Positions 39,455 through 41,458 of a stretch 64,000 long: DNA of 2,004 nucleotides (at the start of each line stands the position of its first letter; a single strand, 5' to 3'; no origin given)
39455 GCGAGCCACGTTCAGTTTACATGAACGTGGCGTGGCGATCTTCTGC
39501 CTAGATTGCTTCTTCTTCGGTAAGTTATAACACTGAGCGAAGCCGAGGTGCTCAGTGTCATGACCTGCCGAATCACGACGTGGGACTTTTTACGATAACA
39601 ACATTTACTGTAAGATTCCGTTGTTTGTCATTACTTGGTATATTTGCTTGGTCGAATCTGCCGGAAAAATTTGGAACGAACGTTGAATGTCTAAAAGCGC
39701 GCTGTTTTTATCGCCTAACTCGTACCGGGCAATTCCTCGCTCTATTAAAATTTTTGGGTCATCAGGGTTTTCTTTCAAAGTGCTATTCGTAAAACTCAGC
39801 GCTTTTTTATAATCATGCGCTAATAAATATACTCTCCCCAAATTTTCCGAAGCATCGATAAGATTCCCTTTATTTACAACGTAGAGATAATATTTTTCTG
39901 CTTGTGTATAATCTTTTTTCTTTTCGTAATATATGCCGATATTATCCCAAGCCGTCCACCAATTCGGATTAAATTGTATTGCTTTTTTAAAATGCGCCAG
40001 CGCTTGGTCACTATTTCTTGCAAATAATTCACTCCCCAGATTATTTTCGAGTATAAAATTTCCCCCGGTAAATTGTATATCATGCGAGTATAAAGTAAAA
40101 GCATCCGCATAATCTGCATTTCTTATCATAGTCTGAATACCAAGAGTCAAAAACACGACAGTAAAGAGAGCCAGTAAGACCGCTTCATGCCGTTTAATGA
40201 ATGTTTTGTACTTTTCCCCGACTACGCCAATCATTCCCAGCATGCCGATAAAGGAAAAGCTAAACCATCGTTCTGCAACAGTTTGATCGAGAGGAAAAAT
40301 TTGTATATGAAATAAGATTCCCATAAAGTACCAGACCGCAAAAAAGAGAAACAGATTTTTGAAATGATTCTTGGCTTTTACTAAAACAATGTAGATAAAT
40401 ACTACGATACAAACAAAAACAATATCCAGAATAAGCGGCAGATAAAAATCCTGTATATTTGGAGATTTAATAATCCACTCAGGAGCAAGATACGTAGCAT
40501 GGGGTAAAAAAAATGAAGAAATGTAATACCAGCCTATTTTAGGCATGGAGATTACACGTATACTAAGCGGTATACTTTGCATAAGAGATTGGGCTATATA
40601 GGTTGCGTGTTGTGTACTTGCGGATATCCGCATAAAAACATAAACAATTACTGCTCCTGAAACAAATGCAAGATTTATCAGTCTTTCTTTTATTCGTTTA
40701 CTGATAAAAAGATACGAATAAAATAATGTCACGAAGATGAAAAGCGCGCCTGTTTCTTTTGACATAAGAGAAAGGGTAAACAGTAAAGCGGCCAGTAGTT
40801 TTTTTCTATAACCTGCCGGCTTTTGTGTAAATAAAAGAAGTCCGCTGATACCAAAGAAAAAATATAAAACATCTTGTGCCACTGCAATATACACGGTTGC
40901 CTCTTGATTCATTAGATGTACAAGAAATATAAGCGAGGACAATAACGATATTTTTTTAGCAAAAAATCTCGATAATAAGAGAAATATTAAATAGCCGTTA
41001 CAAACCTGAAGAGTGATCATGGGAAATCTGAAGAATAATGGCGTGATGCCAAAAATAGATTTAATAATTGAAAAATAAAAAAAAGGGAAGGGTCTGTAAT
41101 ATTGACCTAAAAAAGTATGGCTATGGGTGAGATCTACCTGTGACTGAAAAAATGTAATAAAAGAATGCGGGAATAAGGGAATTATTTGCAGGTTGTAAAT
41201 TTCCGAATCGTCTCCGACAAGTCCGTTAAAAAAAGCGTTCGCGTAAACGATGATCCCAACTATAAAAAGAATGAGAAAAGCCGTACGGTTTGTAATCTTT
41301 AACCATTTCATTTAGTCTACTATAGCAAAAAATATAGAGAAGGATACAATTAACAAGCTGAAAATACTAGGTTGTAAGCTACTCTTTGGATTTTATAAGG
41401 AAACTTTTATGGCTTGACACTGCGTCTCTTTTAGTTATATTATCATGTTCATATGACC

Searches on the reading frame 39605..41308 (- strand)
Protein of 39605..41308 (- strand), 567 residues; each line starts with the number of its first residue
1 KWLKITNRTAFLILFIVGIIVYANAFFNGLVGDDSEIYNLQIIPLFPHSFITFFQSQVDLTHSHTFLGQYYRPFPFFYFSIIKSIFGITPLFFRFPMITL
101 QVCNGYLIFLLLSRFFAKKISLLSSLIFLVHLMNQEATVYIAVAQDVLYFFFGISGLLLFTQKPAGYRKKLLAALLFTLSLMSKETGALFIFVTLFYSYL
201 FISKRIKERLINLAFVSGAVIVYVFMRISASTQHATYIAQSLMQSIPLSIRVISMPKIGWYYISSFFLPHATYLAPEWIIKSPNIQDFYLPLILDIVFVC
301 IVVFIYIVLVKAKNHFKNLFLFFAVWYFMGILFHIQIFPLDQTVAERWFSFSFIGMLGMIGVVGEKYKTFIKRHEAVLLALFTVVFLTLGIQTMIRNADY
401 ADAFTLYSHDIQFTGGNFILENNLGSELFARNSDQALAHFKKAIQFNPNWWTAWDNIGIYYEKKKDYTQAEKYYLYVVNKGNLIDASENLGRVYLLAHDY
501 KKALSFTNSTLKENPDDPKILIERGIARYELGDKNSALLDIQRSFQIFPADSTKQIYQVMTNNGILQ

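Call 12: search_protein_families(library=pfam, proteins=[window:39605-41308:-], max_evalue=0.01)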
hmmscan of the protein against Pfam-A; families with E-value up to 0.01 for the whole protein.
window:39605-41308:- (567 aa): 14 families
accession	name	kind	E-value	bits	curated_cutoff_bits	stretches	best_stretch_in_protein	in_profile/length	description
PF07719.23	TPR_2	-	7.6e-15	54.2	27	0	452-475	2-25/34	Tetratricopeptide repeat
PF00515.34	TPR_1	-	2.2e-13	49.8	27.8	0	432-449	16-33/34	Tetratricopeptide repeat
PF13371.12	TPR_9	-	9.7e-08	32.4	35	1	492-549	3-60/73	Tetratricopeptide repeat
PF13431.12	TPR_17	-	5.7e-07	29.8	24.4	0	440-471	2-33/34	Tetratricopeptide repeat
PF13424.12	TPR_12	-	2.3e-06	28.2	30.1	0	453-506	5-67/77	Tetratricopeptide repeat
PF13231.12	PMT_2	-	4.9e-06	27.3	26.1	1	73-223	4-155/160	Dolichyl-phosphate-mannose-protein mannosyltransferase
PF13432.12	TPR_16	-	1.7e-05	25.6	32.7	0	428-476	8-56/65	Tetratricopeptide repeat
PF13414.12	TPR_11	-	3.9e-05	23.7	26.8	0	434-463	11-40/42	TPR repeat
PF13428.12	TPR_14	-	5.3e-05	24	23.5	0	489-525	6-42/44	Tetratricopeptide repeat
PF14559.12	TPR_19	-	9.1e-05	23.1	25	0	495-535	2-42/68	Tetratricopeptide repeat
PF25063.1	ARM_TT21_C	-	0.00012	22.5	35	1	432-520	110-200/209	Tetratricopeptide repeat protein 21 C-terminal ARM domain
PF13181.12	TPR_8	-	0.00023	21.5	25.7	0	453-474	3-24/34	Tetratricopeptide repeat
PF13174.12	TPR_6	-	0.0039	18.2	26.3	0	455-478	4-27/33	Tetratricopeptide repeat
PF13176.12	TPR_7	-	0.0078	16.7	27.9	0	453-474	1-22/36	Tetratricopeptide repeat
